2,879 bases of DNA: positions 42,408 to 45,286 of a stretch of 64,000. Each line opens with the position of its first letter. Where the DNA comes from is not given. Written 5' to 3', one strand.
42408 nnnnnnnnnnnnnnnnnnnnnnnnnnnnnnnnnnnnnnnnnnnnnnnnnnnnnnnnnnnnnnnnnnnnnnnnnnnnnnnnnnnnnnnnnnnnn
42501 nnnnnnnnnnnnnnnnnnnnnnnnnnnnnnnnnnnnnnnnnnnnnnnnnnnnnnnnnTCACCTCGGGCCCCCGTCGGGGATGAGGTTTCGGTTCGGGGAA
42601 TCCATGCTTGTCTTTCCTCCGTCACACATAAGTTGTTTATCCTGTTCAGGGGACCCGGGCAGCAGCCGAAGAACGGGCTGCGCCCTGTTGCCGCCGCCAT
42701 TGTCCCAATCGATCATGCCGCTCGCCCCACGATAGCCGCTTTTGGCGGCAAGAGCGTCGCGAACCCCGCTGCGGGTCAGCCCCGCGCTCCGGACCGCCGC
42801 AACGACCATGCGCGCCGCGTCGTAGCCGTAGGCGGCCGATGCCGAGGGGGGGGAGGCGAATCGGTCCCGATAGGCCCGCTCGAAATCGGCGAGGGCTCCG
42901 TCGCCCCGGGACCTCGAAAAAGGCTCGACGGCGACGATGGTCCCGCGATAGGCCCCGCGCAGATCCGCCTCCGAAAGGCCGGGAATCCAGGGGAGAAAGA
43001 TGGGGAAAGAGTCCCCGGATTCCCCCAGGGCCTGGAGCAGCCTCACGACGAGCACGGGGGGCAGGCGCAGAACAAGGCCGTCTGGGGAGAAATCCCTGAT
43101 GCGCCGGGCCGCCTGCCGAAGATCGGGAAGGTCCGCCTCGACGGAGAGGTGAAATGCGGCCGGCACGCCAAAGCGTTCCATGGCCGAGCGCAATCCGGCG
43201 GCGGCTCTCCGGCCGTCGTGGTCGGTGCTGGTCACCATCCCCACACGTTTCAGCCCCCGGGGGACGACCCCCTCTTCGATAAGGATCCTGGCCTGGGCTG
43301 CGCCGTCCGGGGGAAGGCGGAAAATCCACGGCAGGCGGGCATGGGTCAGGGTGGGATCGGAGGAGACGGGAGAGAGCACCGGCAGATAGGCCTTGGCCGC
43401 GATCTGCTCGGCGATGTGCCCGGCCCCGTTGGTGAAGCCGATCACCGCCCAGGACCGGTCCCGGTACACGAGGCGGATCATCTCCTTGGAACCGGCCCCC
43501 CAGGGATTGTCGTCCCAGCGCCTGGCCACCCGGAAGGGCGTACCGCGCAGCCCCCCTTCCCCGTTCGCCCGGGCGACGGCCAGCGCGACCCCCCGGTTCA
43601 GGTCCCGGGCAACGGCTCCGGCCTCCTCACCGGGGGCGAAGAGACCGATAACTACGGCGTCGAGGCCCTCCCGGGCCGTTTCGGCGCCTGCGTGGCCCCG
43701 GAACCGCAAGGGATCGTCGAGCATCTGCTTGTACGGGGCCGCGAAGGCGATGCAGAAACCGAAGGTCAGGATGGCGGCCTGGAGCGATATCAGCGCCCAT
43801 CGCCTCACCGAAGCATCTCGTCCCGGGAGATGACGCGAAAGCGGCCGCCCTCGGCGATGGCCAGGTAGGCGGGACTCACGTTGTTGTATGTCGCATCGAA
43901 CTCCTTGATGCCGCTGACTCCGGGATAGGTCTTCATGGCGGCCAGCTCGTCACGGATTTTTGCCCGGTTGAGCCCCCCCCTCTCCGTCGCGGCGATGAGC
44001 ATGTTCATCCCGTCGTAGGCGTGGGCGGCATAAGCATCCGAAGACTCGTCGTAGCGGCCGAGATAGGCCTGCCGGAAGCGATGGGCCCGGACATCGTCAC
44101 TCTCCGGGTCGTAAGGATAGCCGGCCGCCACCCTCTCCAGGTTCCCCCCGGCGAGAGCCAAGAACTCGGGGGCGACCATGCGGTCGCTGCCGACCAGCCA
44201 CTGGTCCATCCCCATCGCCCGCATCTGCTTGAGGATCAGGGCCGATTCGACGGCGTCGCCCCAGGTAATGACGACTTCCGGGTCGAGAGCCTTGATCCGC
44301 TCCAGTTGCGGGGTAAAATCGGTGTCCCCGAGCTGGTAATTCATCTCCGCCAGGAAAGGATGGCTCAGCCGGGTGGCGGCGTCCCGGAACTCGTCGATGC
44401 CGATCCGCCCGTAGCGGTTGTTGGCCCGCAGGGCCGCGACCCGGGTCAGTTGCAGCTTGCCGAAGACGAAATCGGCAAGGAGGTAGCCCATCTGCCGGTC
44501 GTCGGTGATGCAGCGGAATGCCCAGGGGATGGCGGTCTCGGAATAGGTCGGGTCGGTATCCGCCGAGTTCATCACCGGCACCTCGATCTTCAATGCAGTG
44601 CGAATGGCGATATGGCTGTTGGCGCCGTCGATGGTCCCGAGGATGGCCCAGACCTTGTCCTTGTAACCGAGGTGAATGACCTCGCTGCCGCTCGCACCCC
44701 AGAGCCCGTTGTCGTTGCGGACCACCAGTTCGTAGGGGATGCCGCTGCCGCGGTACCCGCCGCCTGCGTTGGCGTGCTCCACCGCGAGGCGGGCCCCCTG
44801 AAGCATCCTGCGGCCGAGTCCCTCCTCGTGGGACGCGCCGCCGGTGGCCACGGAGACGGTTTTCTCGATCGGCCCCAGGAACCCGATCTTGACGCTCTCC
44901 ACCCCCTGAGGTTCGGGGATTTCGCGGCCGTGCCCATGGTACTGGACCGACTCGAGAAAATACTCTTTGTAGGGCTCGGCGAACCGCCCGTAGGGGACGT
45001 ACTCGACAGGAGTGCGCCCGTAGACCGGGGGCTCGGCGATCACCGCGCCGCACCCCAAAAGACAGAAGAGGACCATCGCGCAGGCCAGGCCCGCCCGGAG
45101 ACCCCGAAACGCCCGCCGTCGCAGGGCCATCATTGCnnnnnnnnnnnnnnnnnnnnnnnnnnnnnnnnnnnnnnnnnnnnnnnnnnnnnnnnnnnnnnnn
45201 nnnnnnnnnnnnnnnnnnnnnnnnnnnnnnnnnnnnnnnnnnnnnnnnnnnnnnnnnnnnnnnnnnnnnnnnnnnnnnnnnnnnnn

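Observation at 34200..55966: Nine-gene, translationally coupled operon of exported haem, beta-propeller and FG-GAP/TPR proteins, bracketed by a Cache kinase and a sigma54 regulator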

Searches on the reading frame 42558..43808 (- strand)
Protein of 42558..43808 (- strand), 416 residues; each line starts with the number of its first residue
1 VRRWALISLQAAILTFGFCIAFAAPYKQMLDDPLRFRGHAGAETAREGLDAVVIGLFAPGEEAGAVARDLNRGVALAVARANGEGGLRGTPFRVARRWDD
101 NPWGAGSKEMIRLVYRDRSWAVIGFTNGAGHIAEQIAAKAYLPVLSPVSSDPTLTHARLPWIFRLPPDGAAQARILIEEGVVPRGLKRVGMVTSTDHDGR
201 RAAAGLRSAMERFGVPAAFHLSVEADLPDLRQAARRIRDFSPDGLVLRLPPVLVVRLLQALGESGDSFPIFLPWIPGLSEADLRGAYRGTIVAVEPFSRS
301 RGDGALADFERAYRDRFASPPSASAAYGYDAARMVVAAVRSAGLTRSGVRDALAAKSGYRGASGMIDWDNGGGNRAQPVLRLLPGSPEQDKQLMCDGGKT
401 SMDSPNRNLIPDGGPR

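Call 6: search_protein_families(library=pfam, proteins=[window:42558-43808:-], max_evalue=0.01)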
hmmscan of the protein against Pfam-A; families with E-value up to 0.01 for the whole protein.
window:42558-43808:- (416 aa): 2 families
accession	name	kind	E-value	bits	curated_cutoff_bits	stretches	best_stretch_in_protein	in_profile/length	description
PF13458.12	Peripla_BP_6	-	5.5e-31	108.9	31.7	1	64-376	15-330/343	Periplasmic binding protein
PF01094.35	ANF_receptor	-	2.4e-07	30.6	25.4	1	74-349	6-300/353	Receptor family ligand binding region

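Call 47: search_protein_families(library=ncbifam, proteins=[window:42558-43808:-], max_evalue=0.001)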
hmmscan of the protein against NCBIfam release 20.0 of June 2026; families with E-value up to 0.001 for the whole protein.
window:42558-43808:- (416 aa): 0 families

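Call 49: search_solved_structures(query=window:42558-43808:-, max_evalue=0.001)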
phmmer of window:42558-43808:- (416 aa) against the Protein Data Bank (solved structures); distinct sequences matched with E-value up to 0.001: 5.
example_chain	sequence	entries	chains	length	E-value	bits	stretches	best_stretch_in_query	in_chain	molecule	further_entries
3hut_A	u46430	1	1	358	1.4e-13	54.1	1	65-371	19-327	putative branched-chain amino acid ABC transporter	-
4mlc_A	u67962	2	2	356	1.1e-12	51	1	72-374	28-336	Extracellular ligand-binding receptor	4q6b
4ey3_A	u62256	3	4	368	5.3e-10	42.2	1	68-360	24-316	Twin-arginine translocation pathway signal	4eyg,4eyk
4gnr_A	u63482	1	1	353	4e-09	39.3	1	67-370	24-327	ABC transporter substrate-binding protein-branched chain amino acid transport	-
3td9_A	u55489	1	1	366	1.2e-08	37.8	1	111-380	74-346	Branched chain amino acid ABC transporter, periplasmic amino acid-binding protein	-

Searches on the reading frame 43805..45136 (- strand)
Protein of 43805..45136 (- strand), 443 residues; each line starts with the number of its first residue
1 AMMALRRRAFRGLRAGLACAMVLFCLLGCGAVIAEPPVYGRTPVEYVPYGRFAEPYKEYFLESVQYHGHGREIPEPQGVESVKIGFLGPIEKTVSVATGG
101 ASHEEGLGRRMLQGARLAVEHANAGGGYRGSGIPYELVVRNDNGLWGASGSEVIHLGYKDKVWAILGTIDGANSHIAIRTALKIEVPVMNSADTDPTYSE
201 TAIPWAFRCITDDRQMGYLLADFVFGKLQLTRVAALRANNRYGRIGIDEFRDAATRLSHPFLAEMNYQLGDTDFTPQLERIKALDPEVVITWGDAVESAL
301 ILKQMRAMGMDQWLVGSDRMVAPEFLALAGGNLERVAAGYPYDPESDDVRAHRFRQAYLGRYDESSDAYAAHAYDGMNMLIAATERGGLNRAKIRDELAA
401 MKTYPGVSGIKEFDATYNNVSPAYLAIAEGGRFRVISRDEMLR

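Call 6: search_protein_families(library=pfam, proteins=[window:43805-45136:-], max_evalue=0.01)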
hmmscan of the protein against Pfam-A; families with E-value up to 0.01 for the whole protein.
window:43805-45136:- (443 aa): 3 families
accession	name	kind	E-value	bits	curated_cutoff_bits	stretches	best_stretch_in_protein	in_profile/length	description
PF13458.12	Peripla_BP_6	-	9.5e-44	150.9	31.7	1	83-426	3-336/343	Periplasmic binding protein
PF01094.35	ANF_receptor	-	2.2e-11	43.8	25.4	1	112-400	3-306/353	Receptor family ligand binding region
PF13433.12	Peripla_BP_5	-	1.4e-06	28.1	27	0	221-438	125-347/363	Periplasmic binding protein domain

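Call 47: search_protein_families(library=ncbifam, proteins=[window:43805-45133:-], max_evalue=0.001)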
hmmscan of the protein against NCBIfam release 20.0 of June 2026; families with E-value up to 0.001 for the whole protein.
window:43805-45133:- (442 aa): 3 families
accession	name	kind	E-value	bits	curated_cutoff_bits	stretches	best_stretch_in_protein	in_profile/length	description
NF011933.0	PRK15404.1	subfamily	3.8e-12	46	477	1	104-413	40-345/370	high-affinity branched-chain amino acid ABC transporter substrate-binding protein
NF009696.0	PRK13222.1-3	equivalog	9.3e-05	22.2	359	1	327-389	46-105/223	N-acetylmuramic acid 6-phosphate phosphatase MupP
TIGR03669.1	urea_ABC_arch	equivalog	0.0005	19.2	494.8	0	109-398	19-306/375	urea ABC transporter substrate-binding protein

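Call 48: search_solved_structures(query=window:43805-45133:-, max_evalue=0.001)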
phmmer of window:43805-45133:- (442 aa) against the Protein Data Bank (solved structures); distinct sequences matched with E-value up to 0.001: 29.
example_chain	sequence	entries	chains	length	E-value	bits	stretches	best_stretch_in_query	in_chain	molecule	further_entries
4gnr_A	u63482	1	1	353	4.1e-32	114.8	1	106-432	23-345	ABC transporter substrate-binding protein-branched chain amino acid transport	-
3td9_A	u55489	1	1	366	4.6e-22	81.7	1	151-430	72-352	Branched chain amino acid ABC transporter, periplasmic amino acid-binding protein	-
3hut_A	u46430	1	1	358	5.7e-21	78.1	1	105-438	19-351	putative branched-chain amino acid ABC transporter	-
3ipc_A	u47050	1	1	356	8.9e-16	61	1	104-424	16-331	ABC transporter, substrate binding protein (Amino acid)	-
3ip5_A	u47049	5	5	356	9e-16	60.9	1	104-424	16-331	ABC transporter, substrate binding protein (Amino acid)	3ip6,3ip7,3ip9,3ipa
4nqr_A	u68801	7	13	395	8.1e-14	54.5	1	94-382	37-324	Amino acid/amide ABC transporter substrate-binding protein, HAAT family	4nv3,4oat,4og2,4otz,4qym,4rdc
4n0q_A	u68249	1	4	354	1.7e-13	53.4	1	105-389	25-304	Leu/Ile/Val-binding protein homolog 3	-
4obb_A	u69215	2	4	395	4e-13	52.2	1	94-382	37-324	Amino acid/amide ABC transporter substrate-binding protein, HAAT family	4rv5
4mlc_A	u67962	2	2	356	4e-10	42.3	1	109-434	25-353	Extracellular ligand-binding receptor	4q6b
3i45_A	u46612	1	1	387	1.1e-09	40.9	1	112-391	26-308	Twin-arginine translocation pathway signal protein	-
4ey3_A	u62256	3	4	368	3.4e-07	32.7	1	135-401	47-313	Twin-arginine translocation pathway signal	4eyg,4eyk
5ere_A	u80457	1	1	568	4.1e-07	32.4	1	229-413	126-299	Extracellular ligand-binding receptor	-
7lzh_A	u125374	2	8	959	1.3e-06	30.8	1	94-255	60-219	Glutamate receptor 3.4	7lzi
3tx6_A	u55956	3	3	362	3.4e-06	29.4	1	131-380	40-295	Putative branched-chain amino acid transport system substrate-binding protein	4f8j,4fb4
4jb0_A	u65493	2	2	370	3.5e-06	29.3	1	131-380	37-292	branched-chain amino acid transport system substrate-binding protein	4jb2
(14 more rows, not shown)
